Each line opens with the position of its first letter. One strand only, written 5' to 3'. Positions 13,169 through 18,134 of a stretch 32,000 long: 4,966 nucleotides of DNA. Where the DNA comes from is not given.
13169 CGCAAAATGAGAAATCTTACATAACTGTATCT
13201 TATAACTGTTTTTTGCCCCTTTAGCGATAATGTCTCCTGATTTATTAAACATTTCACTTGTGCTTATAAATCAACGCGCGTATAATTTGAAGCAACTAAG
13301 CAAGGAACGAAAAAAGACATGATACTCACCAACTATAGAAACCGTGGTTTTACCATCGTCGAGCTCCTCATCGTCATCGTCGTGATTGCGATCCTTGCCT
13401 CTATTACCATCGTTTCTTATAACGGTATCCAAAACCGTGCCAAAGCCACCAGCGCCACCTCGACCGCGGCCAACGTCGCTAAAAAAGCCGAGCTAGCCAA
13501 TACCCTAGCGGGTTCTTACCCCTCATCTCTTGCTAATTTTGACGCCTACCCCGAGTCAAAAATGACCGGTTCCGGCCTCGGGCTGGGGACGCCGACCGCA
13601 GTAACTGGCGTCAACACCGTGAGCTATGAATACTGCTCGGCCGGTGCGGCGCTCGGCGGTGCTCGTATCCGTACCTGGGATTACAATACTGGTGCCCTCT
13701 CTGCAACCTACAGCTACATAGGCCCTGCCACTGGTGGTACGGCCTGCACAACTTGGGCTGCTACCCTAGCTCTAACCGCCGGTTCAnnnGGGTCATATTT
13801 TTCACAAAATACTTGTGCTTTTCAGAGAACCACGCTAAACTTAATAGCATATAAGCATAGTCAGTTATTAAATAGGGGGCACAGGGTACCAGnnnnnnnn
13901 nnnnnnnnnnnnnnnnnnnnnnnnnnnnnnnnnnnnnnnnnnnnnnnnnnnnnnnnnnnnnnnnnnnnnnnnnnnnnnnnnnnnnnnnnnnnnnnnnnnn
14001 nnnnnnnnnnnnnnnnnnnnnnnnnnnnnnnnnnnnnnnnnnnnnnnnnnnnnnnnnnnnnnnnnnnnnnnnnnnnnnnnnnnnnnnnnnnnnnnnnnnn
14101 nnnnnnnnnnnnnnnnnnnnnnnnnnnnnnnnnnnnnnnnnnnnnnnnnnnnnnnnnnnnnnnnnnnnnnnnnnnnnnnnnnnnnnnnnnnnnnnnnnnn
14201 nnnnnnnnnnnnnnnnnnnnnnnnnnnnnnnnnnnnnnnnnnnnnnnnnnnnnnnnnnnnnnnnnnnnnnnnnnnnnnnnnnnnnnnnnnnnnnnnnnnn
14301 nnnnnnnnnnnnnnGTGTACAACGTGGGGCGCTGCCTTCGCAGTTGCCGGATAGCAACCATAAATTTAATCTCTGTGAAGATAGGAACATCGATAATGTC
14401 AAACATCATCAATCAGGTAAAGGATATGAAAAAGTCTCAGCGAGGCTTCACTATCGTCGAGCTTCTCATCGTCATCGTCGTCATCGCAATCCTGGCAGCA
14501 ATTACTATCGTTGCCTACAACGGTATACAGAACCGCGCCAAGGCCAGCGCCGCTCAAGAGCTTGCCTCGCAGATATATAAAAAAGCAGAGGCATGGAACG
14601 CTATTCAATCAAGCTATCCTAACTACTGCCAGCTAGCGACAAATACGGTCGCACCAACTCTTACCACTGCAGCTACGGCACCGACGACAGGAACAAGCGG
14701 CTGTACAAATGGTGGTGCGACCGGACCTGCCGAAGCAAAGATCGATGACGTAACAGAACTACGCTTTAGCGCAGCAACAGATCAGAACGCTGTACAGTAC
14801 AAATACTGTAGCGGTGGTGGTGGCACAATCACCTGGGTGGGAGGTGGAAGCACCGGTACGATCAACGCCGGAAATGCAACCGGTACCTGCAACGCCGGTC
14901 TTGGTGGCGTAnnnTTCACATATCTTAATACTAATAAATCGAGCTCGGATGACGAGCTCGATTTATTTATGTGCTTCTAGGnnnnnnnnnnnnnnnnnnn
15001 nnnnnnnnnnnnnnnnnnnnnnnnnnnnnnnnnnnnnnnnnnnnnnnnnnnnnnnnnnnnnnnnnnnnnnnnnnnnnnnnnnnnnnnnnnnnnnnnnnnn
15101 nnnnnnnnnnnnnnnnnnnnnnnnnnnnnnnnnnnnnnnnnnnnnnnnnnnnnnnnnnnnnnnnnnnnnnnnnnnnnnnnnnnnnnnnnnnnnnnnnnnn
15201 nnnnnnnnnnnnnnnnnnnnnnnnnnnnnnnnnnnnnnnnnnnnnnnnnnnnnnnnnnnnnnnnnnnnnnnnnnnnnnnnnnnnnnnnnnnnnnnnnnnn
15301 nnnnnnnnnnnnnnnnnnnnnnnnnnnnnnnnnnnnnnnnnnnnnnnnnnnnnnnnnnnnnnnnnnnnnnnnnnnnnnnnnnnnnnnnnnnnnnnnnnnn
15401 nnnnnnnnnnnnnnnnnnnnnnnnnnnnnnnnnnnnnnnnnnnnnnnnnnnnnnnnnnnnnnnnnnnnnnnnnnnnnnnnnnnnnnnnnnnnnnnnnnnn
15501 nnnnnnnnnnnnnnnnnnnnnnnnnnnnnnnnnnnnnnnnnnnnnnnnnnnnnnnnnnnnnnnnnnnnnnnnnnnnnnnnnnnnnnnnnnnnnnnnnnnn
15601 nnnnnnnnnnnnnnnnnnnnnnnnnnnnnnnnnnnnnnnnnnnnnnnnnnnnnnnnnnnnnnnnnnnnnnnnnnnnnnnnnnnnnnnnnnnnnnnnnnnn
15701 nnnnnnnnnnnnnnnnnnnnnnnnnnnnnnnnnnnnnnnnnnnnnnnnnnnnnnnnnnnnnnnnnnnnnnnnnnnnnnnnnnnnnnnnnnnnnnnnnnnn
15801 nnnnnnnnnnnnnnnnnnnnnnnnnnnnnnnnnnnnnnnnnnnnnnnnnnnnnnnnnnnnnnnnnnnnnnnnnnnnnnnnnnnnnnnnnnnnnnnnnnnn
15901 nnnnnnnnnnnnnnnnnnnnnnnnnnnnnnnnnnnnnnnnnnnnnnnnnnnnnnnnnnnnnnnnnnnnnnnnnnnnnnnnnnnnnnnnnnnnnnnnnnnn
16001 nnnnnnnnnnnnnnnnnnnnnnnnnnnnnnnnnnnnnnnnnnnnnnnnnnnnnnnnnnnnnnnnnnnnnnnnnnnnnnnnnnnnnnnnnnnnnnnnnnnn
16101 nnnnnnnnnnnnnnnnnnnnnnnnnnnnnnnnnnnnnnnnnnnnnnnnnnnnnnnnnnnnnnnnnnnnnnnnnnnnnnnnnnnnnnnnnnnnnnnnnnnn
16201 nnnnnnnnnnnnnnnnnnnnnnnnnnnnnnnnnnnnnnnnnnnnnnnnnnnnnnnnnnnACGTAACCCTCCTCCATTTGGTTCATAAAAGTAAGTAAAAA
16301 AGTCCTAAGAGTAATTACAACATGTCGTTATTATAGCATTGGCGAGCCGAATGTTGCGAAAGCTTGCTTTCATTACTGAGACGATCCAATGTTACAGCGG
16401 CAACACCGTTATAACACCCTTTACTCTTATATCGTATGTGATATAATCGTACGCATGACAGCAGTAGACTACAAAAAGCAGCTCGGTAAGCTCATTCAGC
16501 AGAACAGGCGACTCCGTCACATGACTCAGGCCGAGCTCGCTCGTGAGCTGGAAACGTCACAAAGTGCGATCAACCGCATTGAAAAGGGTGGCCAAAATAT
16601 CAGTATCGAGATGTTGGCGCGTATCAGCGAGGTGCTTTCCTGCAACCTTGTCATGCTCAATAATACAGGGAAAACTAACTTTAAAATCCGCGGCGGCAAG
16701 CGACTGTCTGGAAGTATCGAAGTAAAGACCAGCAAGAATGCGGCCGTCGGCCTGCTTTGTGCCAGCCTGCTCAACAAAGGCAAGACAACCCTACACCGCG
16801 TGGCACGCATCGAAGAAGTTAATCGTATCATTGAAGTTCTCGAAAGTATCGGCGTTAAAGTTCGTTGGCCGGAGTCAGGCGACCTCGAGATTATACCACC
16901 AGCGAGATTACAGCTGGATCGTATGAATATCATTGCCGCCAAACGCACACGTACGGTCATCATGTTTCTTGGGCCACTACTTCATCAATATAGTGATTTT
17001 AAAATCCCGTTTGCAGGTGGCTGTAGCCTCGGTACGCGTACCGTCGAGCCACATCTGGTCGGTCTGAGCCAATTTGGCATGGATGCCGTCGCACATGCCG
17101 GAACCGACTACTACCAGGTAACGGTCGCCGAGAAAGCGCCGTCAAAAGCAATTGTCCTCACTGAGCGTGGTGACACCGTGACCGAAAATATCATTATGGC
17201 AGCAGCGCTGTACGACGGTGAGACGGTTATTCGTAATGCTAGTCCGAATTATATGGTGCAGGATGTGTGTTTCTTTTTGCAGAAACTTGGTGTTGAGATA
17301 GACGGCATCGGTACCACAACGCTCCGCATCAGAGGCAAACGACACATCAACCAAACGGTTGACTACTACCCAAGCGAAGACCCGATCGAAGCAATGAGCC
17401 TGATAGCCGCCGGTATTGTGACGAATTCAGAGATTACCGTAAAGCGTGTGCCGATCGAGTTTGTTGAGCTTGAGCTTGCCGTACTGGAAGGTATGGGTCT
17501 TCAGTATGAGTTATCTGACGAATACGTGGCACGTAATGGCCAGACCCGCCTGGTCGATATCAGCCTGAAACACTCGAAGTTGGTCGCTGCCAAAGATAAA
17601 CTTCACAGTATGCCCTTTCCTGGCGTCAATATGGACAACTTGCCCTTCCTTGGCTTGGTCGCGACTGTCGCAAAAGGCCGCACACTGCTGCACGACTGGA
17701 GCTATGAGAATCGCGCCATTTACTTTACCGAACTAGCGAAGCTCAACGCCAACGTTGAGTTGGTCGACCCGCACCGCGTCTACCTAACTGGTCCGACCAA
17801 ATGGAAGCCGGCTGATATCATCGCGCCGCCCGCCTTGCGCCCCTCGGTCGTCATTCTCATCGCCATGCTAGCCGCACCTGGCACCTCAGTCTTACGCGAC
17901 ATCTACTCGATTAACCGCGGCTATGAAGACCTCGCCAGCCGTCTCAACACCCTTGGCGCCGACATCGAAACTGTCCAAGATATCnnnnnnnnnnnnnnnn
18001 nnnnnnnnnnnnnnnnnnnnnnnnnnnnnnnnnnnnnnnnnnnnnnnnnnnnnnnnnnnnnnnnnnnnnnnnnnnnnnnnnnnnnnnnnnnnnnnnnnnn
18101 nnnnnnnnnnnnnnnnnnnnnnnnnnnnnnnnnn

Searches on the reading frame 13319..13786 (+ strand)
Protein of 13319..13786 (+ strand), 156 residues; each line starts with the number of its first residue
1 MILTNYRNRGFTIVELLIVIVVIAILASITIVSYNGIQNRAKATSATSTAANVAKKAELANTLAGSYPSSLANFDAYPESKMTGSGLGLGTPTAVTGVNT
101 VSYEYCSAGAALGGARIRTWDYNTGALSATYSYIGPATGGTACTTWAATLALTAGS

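Call 28: search_protein_families(library=pfam, proteins=[window:13319-13786:+], max_evalue=0.01)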
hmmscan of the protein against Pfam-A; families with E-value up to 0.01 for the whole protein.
window:13319-13786:+ (156 aa): 2 families
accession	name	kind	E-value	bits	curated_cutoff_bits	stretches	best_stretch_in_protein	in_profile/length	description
PF07963.17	N_methyl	-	4.3e-08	32.8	21.2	1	7-30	3-26/27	Prokaryotic N-terminal methylation motif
PF25686.1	Betaherpes_U91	-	0.0064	16.4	27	1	10-47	12-49/157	Betaherpesvirus U91 protein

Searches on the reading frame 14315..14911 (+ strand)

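Call 28: search_protein_families(library=pfam, proteins=[window:14315-14911:+], max_evalue=0.01)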
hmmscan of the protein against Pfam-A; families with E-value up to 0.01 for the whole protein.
window:14315-14911:+ (199 aa): 2 families
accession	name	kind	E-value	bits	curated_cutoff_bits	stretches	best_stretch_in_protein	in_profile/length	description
PF07963.17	N_methyl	-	1.7e-08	34.1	21.2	1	40-64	2-26/27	Prokaryotic N-terminal methylation motif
PF25686.1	Betaherpes_U91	-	0.00029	20.8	27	1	39-109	7-71/157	Betaherpesvirus U91 protein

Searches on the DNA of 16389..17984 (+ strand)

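Call 96: search_rna_families(sources=[L028, L052, L067, L075], threshold=evalue, max_evalue=1)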
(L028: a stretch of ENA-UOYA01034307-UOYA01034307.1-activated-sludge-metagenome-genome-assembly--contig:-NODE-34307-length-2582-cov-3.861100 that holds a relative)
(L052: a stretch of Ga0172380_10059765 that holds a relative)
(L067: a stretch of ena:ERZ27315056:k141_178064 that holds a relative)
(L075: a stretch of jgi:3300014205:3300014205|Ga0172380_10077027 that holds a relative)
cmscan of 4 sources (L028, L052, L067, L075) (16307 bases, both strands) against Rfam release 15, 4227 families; matches with E-value up to 1: 15.
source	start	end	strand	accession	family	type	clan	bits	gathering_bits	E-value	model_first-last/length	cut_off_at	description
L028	1623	1696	-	RF00005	tRNA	Gene; tRNA;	CL00001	65.6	29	1.3e-12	1-71/71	no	tRNA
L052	22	95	+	RF00005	tRNA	Gene; tRNA;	CL00001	65.2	29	1.6e-12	1-71/71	no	tRNA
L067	5612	5685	+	RF00005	tRNA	Gene; tRNA;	CL00001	64.1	29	3.4e-12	1-71/71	no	tRNA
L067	4333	4404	+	RF00005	tRNA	Gene; tRNA;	CL00001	63.7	29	4.3e-12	1-71/71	no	tRNA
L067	4411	4482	+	RF00005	tRNA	Gene; tRNA;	CL00001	61.6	29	1.6e-11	1-71/71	no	tRNA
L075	468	539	+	RF00005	tRNA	Gene; tRNA;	CL00001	60.9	29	2.6e-11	1-71/71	no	tRNA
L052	1746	1819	+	RF00005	tRNA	Gene; tRNA;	CL00001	60.3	29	3.8e-11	1-71/71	no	tRNA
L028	911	982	-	RF00005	tRNA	Gene; tRNA;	CL00001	60.2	29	4e-11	1-71/71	no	tRNA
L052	573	644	+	RF00005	tRNA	Gene; tRNA;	CL00001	59.1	29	7.8e-11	1-71/71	no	tRNA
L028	1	73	-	RF00005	tRNA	Gene; tRNA;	CL00001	52.1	29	6.8e-09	1-70/71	3'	tRNA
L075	1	67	+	RF00005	tRNA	Gene; tRNA;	CL00001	47.9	29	9.6e-08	8-71/71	5'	tRNA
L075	47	118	+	RF02362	Yfr10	Gene; sRNA;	-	29.3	43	0.71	1-78/78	no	Cyanobacterial functional RNA 10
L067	4454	4551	+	RF03498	mir-3145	Gene; miRNA;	-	25.9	98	0.24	1-84/84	no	mir-3145 microRNA precursor family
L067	5612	5686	-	RF04354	Plastid-ycf2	Cis-reg;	-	25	65.7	0.21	1-75/75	no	Plastid-ycf2 5UTR RNA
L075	81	132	-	RF02427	SpF10_sRNA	Gene; sRNA;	-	24.5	60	0.67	1-57/57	no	Streptococcus sRNA SpF10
